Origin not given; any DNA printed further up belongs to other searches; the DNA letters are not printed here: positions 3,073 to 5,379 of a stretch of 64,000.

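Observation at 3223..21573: Tandem array of four diversified secreted PL1 lyases behind a single TonB-dependent receptor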

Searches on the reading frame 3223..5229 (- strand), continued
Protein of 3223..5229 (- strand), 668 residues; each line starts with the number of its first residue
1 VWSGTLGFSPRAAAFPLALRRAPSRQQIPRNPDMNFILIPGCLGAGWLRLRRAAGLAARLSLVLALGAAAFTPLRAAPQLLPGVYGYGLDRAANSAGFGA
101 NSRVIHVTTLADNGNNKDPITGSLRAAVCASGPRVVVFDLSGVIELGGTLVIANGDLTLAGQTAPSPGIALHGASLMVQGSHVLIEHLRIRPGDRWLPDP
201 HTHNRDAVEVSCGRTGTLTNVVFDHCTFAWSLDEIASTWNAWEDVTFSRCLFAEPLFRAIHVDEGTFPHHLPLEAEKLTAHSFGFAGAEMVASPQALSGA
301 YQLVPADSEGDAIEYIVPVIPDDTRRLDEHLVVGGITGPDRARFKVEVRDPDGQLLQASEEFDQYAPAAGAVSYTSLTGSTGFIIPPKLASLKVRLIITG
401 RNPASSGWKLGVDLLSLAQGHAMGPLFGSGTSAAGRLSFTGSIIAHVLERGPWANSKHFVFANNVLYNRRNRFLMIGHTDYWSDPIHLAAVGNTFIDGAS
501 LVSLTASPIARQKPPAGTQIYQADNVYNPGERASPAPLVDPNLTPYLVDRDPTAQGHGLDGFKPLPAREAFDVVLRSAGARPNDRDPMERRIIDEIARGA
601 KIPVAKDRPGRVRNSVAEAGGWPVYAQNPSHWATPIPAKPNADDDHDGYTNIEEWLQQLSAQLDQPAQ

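Call 44: search_solved_structures(query=A2, max_evalue=0.01, show_alignments=2)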
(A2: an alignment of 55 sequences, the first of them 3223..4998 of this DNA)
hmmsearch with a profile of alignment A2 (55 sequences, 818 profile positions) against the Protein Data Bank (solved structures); distinct sequences matched with E-value up to 0.01: 15.
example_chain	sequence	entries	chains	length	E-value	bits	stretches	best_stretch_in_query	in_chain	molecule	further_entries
9buj_A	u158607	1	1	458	5.3e-49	170.3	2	42-213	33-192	Pectate lyase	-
4qb1_A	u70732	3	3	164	4.8e-12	48.1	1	616-744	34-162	Xyn30D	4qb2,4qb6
2w46_A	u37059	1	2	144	2e-11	46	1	628-752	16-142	ESTERASE D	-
2w87_A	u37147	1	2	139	2.3e-11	45.9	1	630-752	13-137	ESTERASE D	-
4qaw_A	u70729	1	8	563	2.4e-11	45.8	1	616-748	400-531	Xyn30D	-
6fi2_A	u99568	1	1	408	6.9e-11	44.3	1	42-200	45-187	VexL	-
2vzp_A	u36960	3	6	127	7.7e-10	40.8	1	620-742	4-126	EXO-BETA-D-GLUCOSAMINIDASE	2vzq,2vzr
2w3j_A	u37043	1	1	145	6.3e-09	37.8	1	627-744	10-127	CARBOHYDRATE BINDING MODULE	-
5f7u_A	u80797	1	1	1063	1.4e-07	33.4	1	618-739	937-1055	Cycloalternan-forming enzyme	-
5i0d_A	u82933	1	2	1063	1.4e-07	33.4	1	618-739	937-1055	Lmo2446 protein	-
4kmq_A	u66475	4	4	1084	1.4e-07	33.3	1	618-739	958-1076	Lmo2446 protein | Alpha-xylosidase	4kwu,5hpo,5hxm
2w47_A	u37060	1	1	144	4.9e-06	28.2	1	623-744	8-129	LIPOLYTIC ENZYME, G-D-S-L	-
2w1w_A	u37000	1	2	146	5e-06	28.2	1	623-744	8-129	LIPOLYTIC ENZYME, G-D-S-L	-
7ehg_A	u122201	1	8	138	0.00019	22.9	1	235-369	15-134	MiXBM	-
3zm8_A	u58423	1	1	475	0.0014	20.1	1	620-729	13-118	GH26 ENDO-BETA-1,4-MANNANASE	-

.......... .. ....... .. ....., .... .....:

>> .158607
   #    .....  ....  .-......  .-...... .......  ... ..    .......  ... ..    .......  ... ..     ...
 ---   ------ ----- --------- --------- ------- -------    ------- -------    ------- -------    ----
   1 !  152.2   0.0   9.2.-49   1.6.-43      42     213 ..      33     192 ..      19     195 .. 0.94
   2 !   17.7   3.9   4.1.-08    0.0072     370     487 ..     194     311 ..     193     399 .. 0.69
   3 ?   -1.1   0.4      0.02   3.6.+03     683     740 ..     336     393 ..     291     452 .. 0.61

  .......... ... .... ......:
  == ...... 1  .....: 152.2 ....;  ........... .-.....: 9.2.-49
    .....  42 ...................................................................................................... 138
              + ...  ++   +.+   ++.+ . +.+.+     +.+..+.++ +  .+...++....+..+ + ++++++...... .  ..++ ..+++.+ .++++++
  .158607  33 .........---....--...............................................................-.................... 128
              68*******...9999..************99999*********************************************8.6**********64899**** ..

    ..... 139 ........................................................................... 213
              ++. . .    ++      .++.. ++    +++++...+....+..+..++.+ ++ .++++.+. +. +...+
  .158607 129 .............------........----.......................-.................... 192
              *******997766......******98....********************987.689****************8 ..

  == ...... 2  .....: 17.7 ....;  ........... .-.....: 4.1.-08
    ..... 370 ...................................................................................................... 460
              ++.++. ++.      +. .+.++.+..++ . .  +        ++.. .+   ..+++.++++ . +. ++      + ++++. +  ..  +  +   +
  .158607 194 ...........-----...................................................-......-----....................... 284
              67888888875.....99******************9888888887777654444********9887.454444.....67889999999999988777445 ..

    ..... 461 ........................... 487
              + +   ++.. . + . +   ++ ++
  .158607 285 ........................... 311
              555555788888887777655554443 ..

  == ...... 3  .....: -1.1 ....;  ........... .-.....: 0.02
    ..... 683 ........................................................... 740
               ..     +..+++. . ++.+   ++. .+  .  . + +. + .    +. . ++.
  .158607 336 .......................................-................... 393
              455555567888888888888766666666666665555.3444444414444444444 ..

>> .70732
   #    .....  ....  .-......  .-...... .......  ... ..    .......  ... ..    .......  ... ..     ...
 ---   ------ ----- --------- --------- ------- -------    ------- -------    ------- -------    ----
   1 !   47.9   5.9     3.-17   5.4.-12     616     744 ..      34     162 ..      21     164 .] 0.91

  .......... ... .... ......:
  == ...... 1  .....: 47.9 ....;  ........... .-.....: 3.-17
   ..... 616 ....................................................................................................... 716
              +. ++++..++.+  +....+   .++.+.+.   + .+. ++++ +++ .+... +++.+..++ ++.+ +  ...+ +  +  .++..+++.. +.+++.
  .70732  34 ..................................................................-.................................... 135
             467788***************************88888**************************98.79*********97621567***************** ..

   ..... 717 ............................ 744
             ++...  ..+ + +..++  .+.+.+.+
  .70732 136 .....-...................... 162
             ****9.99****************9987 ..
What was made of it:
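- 3970..4440 (-): Ly1 intra-helix CBM-like insertion (mature residues 187-343). The family profile hits 7ehg at E 1.9e-4, and the two flanks map to PfPL1 residues 33-192 and 194-311 (call 44).
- Closest known: CBM84 xanthan-binding modules. Same: A weak profile match exists (E 1.9e-4, call 44).
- Insertion: its boundaries map exactly between PfPL1 residues 192 and 194 (call 44).
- Tried and rejected: Placing PfPL1 Arg235: failed for numbering reasons (call 44).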

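Call 73: find_encoding_contigs(protein=P0015, flank=10000, max_places=3)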
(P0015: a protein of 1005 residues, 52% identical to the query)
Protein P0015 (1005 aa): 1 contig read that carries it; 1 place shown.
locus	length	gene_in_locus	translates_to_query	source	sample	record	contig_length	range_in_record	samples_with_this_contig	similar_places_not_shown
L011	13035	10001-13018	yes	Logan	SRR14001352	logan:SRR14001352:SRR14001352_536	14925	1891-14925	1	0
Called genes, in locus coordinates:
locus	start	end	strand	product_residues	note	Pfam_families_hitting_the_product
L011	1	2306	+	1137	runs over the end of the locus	PF07715:Plug (weak)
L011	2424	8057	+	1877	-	PF03422:CBM_6 (weak), PF02494:HYR, PF13750:Big_3_3 (faint), PF07679:I-set, PF13927:Ig_3, PF18887:MBG_3, PF17957:Big_7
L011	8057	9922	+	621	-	-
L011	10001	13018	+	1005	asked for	PF21708:Glyco_hydro_59_C (faint)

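Call 79: find_encoding_contigs(protein=P0028, flank=10000, max_places=2)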
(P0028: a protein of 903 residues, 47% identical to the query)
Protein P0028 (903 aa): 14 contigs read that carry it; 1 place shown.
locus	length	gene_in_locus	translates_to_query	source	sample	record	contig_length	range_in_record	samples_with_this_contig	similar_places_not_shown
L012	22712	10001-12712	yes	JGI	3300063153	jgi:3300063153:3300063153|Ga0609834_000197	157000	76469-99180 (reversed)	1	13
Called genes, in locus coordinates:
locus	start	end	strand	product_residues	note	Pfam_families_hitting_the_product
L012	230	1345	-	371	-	PF03781:FGE-sulfatase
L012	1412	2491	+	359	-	PF00356:LacI, PF00532:Peripla_BP_1, PF13377:Peripla_BP_3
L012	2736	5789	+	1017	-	PF13620:CarboxypepD_reg, PF13715:CarbopepD_reg_2, PF07715:Plug (weak), PF00593:TonB_dep_Rec_b-barrel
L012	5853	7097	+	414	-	PF18027:Pepdidase_M14_N, PF00246:Peptidase_M14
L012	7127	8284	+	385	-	PF13810:DUF4185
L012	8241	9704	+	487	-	-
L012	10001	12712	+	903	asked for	PF16990:CBM_35 (weak), PF03422:CBM_6 (weak), PF22704:CBM13-like (weak), PF03422:CBM_6 (weak), PF16990:CBM_35 (weak), PF22704:CBM13-like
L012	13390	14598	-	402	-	-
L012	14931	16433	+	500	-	PF06039:Mqo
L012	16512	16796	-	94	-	-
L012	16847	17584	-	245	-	-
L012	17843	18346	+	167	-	PF03449:GreA_GreB_N (faint), PF01272:GreA_GreB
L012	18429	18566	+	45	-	-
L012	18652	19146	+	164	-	PF00595:PDZ (weak), PF17820:PDZ_6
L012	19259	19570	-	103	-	-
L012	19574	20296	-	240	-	PF13672:PP2C_2, PF00481:PP2C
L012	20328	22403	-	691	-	PF00270:DEAD (faint), PF13307:Helicase_C_2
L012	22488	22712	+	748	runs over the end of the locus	PF00122:E1-E2_ATPase, PF00702:Hydrolase, PF12710:HAD (faint)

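Call 80: find_encoding_contigs(protein=P0031, flank=10000, max_places=1)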
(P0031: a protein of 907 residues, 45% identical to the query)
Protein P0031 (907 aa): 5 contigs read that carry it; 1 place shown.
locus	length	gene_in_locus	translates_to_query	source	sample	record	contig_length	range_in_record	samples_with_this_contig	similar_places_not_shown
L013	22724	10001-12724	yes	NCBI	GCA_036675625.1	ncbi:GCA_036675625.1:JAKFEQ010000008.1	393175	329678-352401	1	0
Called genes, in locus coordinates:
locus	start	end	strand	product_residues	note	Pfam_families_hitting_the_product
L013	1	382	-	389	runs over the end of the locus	PF13091:PLDc_2, PF00614:PLDc (faint), PF13091:PLDc_2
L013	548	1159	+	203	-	PF00583:Acetyltransf_1, PF13673:Acetyltransf_10, PF13508:Acetyltransf_7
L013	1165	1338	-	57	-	-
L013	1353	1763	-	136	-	PF10027:DUF2269 (weak)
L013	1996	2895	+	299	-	PF04542:Sigma70_r2, PF08281:Sigma70_r4_2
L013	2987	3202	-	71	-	-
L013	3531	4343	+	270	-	-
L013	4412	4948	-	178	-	PF07617:DUF1579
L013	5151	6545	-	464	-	PF00884:Sulfatase, PF01663:Phosphodiest (faint), PF16347:SGSH_C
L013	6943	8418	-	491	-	PF02335:Cytochrom_C552, PF14522:Cytochrome_C7 (faint), PF14537:Cytochrom_c3_2 (faint)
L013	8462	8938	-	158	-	PF03264:Cytochrom_NNT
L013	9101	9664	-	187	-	-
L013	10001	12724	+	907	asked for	PF03422:CBM_6 (weak), PF22704:CBM13-like (weak), PF03422:CBM_6 (weak), PF22704:CBM13-like (weak)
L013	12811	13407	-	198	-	PF14066:DUF4256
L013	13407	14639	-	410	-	PF04542:Sigma70_r2 (weak), PF08281:Sigma70_r4_2 (faint), PF20239:DUF6596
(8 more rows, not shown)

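Call 81: find_encoding_contigs(protein=P0043, flank=10000, max_places=1)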
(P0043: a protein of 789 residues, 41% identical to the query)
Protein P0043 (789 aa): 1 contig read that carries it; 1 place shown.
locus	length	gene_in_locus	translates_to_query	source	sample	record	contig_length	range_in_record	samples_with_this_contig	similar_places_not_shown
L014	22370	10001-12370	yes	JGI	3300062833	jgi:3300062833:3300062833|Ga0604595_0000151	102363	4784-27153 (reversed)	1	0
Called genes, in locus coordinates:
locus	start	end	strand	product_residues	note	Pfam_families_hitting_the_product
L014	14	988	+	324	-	-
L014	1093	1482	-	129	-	-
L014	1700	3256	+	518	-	PF06762:LMF1, PF25179:LMF1_C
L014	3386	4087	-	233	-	-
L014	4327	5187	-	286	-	PF12146:Hydrolase_4 (faint), PF00561:Abhydrolase_1, PF12697:Abhydrolase_6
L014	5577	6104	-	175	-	PF12158:DUF3592 (weak)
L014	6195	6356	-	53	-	-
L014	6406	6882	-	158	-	PF13302:Acetyltransf_3, PF00583:Acetyltransf_1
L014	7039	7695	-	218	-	PF18205:VPDSG-CTERM (weak)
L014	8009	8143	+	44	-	-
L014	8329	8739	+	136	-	-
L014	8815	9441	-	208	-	PF23914:TPR_CcmH_CycH, PF14559:TPR_19 (weak), PF00515:TPR_1, PF07719:TPR_2, PF13424:TPR_12 (weak), PF13432:TPR_16 (weak), PF13414:TPR_11, PF14559:TPR_19 (weak), +7 more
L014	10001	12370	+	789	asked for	PF22704:CBM13-like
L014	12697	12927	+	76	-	-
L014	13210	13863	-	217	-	-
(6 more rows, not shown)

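Call 82: find_encoding_contigs(protein=P0017, flank=10000, max_places=1)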
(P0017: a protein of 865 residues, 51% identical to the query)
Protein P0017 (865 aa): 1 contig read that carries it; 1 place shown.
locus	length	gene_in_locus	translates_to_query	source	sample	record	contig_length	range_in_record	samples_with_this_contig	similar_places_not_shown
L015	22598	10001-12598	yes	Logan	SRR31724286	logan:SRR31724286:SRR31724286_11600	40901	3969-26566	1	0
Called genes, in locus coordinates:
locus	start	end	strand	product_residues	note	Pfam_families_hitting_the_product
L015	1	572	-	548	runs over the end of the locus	PF04542:Sigma70_r2, PF08281:Sigma70_r4_2, PF04545:Sigma70_r4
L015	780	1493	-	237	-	-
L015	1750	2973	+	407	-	PF12833:HTH_18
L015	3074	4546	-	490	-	PF03572:Peptidase_S41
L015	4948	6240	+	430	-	-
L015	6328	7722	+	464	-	PF00149:Metallophos (weak), PF02872:5_nucleotid_C (weak)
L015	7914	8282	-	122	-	PF00903:Glyoxalase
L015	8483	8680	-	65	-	-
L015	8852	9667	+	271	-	-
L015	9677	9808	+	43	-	-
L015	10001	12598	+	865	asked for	-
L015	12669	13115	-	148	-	PF08327:AHSA1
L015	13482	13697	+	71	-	-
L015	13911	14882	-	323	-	-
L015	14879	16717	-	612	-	PF00664:ABC_membrane, PF00005:ABC_tran, PF02463:SMC_N (faint)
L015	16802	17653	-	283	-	PF08003:Methyltransf_9, PF13489:Methyltransf_23, PF08241:Methyltransf_11, PF08242:Methyltransf_12, PF13649:Methyltransf_25, PF13847:Methyltransf_31 (weak)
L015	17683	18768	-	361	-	PF13524:Glyco_trans_1_2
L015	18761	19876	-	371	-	PF13524:Glyco_trans_1_2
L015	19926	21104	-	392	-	PF13692:Glyco_trans_1_4 (weak), PF13524:Glyco_trans_1_2, PF00534:Glycos_transf_1 (weak)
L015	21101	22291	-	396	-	PF20706:GT4-conflict (faint), PF13439:Glyco_transf_4, PF13579:Glyco_trans_4_4, PF00534:Glycos_transf_1, PF13692:Glyco_trans_1_4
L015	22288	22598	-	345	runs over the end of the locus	PF01408:GFO_IDH_MocA, PF02894:GFO_IDH_MocA_C, PF22725:GFO_IDH_MocA_C3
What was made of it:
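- One distant family member lies beside a glycosyltransferase cluster (L015, call 82).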
